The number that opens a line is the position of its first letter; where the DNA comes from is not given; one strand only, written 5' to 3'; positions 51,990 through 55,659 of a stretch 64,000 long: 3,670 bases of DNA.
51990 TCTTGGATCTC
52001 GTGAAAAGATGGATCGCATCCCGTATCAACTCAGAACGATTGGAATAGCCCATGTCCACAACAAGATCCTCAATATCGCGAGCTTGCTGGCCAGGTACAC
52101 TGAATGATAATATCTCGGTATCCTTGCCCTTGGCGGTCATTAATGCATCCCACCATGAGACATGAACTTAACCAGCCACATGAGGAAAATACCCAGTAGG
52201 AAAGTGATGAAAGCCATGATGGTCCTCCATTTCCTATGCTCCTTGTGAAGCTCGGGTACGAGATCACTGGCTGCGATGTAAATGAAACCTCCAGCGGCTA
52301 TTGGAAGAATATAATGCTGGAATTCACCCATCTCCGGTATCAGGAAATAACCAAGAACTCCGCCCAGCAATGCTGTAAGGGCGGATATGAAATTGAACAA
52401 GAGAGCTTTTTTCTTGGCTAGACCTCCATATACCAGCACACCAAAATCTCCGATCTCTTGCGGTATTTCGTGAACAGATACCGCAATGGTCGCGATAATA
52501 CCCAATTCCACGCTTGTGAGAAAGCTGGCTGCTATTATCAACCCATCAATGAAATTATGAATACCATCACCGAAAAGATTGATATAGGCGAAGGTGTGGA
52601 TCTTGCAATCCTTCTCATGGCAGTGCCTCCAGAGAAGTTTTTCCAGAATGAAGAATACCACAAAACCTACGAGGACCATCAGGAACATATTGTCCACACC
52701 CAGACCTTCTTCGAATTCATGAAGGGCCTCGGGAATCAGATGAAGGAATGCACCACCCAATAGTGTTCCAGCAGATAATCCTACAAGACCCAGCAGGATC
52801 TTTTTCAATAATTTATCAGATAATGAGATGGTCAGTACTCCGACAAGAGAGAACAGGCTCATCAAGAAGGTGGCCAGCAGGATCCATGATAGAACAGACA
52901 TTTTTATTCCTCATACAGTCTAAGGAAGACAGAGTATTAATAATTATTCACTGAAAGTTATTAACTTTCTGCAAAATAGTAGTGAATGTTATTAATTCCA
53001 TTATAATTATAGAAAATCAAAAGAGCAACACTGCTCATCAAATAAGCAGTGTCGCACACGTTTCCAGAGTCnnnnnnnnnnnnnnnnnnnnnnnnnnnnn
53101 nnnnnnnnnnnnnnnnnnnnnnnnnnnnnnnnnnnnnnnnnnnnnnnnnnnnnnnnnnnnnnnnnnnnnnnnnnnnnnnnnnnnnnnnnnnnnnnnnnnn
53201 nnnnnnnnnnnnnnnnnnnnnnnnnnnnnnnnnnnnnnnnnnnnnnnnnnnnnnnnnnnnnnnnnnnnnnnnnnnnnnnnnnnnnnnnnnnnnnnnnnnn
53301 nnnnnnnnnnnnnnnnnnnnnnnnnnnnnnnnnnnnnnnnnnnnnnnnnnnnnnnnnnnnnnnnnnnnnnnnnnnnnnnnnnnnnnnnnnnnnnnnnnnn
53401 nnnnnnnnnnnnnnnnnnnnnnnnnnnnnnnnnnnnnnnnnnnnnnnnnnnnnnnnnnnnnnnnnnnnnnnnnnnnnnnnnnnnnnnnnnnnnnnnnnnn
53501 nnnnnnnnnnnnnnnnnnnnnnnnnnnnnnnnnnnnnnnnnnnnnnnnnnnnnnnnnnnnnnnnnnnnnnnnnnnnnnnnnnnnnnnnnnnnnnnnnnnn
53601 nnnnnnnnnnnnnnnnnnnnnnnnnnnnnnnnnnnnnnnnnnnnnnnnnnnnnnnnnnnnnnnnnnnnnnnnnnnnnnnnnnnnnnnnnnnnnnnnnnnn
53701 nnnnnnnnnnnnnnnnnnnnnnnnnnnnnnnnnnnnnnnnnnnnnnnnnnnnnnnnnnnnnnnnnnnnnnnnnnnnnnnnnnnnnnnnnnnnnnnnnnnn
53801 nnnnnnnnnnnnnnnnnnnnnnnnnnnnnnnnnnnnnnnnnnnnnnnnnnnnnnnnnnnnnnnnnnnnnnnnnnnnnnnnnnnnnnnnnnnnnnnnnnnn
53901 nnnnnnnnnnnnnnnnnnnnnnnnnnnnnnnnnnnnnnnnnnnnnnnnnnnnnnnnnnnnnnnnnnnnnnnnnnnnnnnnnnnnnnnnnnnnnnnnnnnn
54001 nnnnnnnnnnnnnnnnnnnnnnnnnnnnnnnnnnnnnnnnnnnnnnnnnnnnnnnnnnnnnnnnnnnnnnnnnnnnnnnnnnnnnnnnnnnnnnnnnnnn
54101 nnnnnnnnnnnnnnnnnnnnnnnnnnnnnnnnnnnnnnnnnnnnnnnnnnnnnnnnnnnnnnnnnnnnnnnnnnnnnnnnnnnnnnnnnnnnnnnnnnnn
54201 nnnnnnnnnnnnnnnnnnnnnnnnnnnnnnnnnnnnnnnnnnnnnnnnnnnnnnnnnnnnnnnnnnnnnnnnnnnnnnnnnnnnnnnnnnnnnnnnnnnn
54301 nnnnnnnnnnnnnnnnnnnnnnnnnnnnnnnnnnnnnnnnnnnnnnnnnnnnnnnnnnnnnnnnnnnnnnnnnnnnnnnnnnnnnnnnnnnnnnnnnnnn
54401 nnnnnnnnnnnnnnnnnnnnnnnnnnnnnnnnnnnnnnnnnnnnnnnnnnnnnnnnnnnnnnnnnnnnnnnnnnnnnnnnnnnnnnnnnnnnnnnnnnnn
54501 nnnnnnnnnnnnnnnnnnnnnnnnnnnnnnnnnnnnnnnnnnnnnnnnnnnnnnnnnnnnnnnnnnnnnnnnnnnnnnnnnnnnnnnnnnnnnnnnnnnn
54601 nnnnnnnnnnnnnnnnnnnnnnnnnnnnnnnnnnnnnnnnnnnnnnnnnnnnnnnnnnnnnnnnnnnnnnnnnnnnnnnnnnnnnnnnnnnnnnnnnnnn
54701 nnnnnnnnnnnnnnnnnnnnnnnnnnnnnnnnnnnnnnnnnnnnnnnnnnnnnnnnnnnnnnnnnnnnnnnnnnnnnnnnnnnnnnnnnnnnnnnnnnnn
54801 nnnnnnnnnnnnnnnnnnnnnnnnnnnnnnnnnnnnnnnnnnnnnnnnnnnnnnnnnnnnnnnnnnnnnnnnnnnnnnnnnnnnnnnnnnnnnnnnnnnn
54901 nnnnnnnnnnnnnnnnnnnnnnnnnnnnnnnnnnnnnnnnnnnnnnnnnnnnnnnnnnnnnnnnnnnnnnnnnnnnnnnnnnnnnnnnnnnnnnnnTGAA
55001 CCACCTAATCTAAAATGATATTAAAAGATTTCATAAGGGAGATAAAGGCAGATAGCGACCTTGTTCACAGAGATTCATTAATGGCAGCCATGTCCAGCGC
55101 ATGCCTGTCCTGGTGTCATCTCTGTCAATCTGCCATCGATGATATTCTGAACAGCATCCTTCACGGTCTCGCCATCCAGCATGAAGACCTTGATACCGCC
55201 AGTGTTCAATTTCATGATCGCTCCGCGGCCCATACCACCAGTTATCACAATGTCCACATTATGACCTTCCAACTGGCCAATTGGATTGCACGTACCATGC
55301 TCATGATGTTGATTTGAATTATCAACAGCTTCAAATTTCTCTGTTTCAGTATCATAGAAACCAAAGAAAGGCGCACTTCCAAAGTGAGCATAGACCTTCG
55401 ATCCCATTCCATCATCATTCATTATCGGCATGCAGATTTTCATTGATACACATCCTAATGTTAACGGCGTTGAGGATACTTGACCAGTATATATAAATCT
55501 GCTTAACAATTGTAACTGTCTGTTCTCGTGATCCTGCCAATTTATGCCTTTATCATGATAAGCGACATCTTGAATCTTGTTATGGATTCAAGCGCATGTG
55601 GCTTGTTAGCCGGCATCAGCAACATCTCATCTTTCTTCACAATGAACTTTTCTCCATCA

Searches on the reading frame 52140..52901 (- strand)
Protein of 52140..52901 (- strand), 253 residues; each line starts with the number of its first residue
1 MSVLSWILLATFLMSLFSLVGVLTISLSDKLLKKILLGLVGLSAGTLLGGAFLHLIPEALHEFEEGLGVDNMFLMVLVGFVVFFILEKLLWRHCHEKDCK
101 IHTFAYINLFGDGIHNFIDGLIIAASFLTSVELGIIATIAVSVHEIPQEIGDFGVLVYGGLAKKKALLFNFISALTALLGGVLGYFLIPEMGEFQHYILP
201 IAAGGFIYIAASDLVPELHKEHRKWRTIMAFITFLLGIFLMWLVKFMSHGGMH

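Call 25: search_protein_families(library=pfam, proteins=[window:52140-52901:-], max_evalue=0.00001)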
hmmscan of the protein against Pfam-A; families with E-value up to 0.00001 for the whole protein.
window:52140-52901:- (253 aa): 1 family
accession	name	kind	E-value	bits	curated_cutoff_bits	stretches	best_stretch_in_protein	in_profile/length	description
PF02535.28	Zip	-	8.8e-49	166.9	35.1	2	95-244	168-322/323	ZIP Zinc transporter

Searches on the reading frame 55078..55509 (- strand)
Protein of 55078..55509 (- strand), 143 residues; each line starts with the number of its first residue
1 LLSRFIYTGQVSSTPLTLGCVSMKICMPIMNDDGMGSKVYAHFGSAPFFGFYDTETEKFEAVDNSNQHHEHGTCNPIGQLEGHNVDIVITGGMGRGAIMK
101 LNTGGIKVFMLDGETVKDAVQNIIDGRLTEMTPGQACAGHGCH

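Call 25: search_protein_families(library=pfam, proteins=[window:55078-55509:-], max_evalue=0.00001)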
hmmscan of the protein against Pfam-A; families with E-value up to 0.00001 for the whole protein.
window:55078-55509:- (143 aa): 1 family
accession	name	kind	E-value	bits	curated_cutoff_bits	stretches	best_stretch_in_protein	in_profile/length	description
PF02579.22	Nitro_FeMo-Co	-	3.3e-23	82.2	26.3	1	36-124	2-93/94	Dinitrogenase iron-molybdenum cofactor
